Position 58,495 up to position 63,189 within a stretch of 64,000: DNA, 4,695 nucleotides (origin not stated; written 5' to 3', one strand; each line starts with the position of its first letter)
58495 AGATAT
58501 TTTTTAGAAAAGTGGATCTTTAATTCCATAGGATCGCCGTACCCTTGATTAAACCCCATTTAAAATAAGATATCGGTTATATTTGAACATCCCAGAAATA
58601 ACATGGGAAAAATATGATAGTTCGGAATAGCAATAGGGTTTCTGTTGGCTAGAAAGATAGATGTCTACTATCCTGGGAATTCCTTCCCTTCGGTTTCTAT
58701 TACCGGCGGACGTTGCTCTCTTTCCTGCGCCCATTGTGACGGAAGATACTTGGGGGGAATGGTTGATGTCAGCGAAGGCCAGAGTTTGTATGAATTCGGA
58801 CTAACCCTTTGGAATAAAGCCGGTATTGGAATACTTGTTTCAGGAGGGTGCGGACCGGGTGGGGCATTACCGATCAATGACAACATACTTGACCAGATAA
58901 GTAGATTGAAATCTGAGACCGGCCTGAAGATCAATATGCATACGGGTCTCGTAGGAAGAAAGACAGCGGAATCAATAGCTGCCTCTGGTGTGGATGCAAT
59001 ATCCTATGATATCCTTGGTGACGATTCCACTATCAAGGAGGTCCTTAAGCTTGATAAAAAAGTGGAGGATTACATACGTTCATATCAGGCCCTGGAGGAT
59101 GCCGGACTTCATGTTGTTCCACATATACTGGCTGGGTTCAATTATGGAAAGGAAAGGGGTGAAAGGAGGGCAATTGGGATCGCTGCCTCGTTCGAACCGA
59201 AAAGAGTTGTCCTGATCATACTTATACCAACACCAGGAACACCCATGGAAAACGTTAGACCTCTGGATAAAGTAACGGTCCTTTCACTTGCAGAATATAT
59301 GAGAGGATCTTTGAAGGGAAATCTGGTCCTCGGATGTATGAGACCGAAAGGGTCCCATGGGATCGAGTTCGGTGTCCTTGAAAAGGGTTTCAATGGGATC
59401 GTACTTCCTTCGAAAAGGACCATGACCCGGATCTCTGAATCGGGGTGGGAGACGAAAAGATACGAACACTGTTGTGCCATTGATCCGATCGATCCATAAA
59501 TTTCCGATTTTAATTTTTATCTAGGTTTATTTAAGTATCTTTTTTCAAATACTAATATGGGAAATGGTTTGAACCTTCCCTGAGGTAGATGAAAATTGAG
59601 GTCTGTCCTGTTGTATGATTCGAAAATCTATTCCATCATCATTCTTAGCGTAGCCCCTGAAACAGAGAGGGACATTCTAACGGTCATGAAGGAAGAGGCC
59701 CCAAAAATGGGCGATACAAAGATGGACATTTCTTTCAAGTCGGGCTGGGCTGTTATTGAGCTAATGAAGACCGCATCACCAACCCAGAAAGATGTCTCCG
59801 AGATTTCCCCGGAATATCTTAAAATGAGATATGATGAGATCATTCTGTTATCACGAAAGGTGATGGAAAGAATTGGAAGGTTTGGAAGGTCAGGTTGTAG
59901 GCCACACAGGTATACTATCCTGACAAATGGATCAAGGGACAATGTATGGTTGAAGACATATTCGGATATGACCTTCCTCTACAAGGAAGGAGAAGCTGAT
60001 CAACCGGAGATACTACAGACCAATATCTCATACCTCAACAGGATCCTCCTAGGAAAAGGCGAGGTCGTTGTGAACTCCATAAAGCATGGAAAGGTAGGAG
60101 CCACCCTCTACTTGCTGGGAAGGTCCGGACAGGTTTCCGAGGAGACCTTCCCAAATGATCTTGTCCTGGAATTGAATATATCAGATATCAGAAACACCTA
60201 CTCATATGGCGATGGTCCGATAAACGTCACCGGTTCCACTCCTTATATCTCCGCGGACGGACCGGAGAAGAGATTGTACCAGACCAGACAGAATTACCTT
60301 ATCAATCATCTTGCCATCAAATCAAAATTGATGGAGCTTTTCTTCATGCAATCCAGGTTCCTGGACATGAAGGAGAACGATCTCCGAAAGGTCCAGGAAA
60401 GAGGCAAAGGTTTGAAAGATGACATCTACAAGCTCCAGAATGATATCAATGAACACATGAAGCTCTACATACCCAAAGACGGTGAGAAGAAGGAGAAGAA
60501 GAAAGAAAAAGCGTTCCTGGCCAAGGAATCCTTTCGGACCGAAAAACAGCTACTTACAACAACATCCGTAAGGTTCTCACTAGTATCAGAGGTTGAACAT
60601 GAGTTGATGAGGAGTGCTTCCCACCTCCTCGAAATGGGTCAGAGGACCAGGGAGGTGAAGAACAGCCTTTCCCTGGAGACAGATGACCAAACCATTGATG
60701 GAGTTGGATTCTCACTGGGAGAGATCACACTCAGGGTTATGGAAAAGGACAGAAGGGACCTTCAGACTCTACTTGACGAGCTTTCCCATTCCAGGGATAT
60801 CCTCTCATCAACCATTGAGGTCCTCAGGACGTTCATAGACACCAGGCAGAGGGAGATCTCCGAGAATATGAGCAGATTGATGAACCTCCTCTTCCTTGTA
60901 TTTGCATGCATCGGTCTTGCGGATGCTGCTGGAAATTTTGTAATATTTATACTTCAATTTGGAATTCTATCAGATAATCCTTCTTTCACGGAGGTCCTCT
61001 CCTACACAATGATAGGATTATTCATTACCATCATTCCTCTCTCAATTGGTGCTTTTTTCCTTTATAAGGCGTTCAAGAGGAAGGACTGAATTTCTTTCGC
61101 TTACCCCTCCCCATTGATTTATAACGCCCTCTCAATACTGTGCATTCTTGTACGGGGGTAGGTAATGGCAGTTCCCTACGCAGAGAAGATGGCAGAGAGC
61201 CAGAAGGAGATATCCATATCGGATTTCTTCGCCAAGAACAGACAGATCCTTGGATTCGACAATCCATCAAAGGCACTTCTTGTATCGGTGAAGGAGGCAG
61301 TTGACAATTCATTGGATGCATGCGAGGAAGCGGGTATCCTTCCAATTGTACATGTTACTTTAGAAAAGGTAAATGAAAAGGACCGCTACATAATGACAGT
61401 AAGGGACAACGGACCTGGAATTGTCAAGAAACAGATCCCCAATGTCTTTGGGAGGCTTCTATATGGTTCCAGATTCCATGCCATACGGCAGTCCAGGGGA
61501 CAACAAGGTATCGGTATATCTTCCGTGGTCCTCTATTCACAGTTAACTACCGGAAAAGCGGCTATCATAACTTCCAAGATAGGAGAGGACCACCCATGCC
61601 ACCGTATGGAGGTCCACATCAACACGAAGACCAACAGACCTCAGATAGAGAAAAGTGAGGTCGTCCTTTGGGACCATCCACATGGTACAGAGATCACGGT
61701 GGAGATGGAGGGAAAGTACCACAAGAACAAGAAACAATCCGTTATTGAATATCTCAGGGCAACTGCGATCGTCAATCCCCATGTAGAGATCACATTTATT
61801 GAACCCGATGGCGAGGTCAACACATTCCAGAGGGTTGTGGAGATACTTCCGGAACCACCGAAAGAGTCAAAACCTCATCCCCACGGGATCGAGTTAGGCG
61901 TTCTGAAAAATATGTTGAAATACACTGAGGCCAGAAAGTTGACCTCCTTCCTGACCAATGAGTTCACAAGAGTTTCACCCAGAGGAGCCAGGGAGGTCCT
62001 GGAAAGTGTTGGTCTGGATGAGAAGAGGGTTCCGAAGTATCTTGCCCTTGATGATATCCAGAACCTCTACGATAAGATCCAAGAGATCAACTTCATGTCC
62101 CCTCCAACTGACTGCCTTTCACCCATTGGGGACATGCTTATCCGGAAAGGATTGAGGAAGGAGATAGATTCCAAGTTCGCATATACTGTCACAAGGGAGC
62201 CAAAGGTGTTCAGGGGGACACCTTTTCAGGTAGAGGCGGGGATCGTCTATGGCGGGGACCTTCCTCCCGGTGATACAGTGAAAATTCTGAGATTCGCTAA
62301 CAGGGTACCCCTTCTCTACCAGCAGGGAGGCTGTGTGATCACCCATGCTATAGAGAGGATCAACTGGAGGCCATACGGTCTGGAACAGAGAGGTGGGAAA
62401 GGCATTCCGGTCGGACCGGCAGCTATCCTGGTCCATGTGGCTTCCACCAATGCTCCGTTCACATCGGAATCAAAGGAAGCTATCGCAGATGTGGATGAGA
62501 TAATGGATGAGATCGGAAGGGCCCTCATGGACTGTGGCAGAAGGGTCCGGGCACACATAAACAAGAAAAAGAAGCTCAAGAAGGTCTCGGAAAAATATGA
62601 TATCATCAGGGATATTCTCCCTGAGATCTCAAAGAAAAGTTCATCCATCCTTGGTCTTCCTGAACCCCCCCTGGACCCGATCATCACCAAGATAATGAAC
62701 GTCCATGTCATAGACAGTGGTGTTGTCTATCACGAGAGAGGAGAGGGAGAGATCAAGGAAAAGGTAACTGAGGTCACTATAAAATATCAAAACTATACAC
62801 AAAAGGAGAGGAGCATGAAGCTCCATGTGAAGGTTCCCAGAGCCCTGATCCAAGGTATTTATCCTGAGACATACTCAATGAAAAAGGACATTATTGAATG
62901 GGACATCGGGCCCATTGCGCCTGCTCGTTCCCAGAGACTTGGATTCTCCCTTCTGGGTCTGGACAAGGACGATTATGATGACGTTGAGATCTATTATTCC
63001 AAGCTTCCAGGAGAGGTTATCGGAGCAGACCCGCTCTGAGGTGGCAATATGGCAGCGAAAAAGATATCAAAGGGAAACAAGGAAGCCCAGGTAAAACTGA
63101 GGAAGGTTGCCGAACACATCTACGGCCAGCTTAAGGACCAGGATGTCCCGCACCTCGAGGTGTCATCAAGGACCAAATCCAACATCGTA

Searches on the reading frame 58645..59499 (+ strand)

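Call 26: search_protein_families(library=pfam, proteins=[window:58645-59499:+], max_evalue=0.00001)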
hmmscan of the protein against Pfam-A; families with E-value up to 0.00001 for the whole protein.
window:58645-59499:+ (284 aa): 1 family
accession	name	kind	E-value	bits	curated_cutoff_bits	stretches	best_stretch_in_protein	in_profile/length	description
PF04055.27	Radical_SAM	-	4.7e-07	30.6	29.5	1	19-165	2-151/166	Radical SAM superfamily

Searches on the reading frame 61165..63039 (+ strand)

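Call 26: search_protein_families(library=pfam, proteins=[window:61165-63039:+], max_evalue=0.00001)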
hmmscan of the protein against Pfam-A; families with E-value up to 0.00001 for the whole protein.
window:61165-63039:+ (624 aa): 3 families
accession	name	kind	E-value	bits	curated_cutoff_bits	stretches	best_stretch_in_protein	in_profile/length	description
PF09239.17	Topo-VIb_trans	-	2.3e-63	213.2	24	1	313-477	1-159/159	Topoisomerase VI B subunit, transducer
PF02518.31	HATPase_c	-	5e-10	40.2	26.4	1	42-136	10-94/111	Histidine kinase-, DNA gyrase B-, and HSP90-like ATPase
PF13589.12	HATPase_c_3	-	1.7e-07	31.8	25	1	41-158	6-113/137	Histidine kinase-, DNA gyrase B-, and HSP90-like ATPase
